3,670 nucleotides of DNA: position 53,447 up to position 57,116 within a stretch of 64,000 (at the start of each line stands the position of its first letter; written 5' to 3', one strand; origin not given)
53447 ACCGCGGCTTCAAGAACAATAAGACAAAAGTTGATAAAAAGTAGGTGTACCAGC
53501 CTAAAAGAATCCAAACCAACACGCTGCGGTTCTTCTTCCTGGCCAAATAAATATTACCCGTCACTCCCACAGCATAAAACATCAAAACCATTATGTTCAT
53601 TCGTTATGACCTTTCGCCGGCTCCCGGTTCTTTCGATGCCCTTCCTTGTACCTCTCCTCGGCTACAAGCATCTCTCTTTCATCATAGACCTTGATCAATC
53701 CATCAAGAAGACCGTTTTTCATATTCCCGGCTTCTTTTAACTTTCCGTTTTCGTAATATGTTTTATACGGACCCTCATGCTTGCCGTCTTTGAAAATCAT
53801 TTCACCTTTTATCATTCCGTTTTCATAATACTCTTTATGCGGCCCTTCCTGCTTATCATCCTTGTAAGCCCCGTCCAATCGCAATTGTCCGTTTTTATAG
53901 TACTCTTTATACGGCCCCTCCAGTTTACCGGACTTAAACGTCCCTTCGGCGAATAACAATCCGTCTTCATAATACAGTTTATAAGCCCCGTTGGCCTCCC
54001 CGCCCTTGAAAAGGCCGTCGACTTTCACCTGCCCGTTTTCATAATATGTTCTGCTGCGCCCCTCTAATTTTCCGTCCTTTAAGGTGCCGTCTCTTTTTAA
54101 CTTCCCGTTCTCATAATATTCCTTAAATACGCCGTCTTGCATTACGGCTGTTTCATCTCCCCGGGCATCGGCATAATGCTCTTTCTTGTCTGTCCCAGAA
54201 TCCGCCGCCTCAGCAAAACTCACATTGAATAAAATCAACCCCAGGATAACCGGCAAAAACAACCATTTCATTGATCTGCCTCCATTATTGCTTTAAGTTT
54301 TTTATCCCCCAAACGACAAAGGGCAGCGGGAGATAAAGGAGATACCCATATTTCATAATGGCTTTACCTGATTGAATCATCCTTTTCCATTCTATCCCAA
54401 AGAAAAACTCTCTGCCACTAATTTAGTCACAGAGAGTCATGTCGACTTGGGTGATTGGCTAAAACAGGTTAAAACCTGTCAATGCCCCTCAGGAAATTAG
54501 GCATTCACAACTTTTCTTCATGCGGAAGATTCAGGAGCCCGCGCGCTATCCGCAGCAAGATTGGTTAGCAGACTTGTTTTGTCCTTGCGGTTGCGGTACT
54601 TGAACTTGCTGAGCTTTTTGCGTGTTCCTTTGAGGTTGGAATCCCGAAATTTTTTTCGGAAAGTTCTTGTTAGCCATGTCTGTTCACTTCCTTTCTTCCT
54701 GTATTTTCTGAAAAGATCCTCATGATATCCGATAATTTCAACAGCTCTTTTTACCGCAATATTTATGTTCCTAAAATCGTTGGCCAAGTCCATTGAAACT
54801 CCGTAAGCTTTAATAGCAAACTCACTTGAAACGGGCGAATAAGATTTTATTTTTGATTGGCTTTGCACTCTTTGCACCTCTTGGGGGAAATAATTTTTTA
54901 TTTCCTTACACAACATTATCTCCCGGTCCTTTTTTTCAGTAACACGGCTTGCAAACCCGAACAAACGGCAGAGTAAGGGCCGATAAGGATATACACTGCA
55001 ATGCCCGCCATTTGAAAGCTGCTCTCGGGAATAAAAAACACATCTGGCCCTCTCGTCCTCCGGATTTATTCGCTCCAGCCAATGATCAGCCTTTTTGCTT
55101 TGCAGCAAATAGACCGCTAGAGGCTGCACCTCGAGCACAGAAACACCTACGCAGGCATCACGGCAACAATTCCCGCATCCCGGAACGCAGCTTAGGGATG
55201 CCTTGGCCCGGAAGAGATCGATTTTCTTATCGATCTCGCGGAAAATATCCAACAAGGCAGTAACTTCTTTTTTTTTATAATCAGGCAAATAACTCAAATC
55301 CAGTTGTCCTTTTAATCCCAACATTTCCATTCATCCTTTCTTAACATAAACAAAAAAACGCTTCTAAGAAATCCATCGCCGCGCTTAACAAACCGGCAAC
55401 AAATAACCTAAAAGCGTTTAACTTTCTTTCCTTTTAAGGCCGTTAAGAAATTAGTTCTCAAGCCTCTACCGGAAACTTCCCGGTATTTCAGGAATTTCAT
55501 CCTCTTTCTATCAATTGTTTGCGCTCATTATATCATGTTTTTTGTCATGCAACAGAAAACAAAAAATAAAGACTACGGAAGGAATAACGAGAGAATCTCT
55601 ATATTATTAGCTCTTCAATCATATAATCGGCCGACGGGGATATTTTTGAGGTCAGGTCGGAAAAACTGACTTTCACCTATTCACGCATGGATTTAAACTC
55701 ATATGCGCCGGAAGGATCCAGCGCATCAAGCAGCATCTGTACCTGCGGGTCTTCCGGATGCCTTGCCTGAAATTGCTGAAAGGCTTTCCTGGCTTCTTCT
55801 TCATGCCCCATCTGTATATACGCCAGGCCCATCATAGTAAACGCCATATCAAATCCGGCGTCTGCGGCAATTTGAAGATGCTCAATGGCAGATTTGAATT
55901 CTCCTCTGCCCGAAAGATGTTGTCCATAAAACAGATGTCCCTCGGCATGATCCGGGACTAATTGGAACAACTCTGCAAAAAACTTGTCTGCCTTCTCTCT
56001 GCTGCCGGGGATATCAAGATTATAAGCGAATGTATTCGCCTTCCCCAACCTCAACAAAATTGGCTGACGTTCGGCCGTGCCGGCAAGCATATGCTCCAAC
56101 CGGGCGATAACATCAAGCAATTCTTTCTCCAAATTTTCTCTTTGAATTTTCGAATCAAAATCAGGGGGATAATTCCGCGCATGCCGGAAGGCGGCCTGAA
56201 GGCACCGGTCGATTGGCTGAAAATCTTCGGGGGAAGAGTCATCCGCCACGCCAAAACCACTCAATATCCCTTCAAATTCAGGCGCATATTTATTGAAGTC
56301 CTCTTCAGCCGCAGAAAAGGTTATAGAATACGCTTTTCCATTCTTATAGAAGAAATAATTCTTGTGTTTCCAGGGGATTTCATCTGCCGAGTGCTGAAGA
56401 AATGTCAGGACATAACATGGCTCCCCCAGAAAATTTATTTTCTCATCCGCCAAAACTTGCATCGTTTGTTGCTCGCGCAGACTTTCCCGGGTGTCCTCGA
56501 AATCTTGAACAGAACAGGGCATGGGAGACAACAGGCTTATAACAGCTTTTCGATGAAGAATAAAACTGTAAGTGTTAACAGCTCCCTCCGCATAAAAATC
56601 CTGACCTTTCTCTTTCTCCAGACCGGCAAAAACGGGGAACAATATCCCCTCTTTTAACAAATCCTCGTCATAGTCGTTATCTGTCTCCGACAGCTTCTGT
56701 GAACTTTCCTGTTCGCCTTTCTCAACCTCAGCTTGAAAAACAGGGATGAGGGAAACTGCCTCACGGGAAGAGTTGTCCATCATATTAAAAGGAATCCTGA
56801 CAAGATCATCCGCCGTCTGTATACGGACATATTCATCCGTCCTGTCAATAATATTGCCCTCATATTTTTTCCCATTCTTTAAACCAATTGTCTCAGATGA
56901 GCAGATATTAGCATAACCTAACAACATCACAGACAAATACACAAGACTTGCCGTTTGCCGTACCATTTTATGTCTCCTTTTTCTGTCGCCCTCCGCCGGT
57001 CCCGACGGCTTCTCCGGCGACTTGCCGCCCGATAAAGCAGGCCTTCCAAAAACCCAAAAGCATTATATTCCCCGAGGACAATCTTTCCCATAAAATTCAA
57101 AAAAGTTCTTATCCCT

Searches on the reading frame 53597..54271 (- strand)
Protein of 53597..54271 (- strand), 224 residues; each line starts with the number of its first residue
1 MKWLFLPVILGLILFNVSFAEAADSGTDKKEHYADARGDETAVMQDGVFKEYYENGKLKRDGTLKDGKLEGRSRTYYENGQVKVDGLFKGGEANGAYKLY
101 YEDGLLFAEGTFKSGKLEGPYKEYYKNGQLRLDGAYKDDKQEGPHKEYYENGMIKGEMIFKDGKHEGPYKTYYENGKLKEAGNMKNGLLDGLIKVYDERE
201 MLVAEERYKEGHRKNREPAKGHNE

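Call 28: search_protein_families(library=pfam, proteins=[window:53597-54271:-], max_evalue=0.001)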
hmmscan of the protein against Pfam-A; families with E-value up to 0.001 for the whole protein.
window:53597-54271:- (224 aa): 1 family
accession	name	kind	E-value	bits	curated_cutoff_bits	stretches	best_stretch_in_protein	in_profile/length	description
PF07661.19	MORN_2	-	1.2e-29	99.2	29.6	3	45-66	1-22/22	MORN repeat variant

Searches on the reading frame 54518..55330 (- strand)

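Call 28: search_protein_families(library=pfam, proteins=[window:54518-55330:-], max_evalue=0.001)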
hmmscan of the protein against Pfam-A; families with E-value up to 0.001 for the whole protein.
window:54518-55330:- (270 aa): 1 family
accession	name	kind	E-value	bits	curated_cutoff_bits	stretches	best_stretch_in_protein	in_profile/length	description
PF03692.20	CxxCxxCC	-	8e-08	33.3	23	1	48-132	2-73/85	Putative zinc- or iron-chelating domain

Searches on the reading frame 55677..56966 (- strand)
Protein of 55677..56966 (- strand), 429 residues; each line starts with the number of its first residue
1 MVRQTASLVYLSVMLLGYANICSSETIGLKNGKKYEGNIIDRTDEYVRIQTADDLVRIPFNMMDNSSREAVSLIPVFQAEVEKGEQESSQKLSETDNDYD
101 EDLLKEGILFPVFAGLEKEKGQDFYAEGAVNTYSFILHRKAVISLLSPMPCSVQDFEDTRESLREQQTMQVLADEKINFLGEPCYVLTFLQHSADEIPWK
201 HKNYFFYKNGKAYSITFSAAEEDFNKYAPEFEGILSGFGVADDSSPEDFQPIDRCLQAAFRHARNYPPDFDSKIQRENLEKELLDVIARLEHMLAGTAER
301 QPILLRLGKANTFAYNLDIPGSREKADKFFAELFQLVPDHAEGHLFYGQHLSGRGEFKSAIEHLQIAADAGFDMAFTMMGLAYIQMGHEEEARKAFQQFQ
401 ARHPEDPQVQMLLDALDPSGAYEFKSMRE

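Call 28: search_protein_families(library=pfam, proteins=[window:55677-56966:-], max_evalue=0.001)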
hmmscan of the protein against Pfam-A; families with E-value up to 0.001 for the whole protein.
window:55677-56966:- (429 aa): 6 families
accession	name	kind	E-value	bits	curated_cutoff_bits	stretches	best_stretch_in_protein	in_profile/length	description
PF14559.12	TPR_19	-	8.2e-08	32.9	25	0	379-414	31-66/68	Tetratricopeptide repeat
PF13432.12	TPR_16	-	9.3e-07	29.6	32.7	0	378-413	2-37/65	Tetratricopeptide repeat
PF13428.12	TPR_14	-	1.2e-06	29.1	23.5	0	378-413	6-41/44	Tetratricopeptide repeat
PF13174.12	TPR_6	-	6e-06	27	26.3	1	375-405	2-32/33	Tetratricopeptide repeat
PF07719.23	TPR_2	-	6.6e-06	26.3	27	0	377-405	5-33/34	Tetratricopeptide repeat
PF21545.3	T7SS_EccA1_N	-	9.4e-05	22.3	27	1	355-410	182-241/272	T7SS, ESX-1 secretion system protein EccA1, N-terminal domain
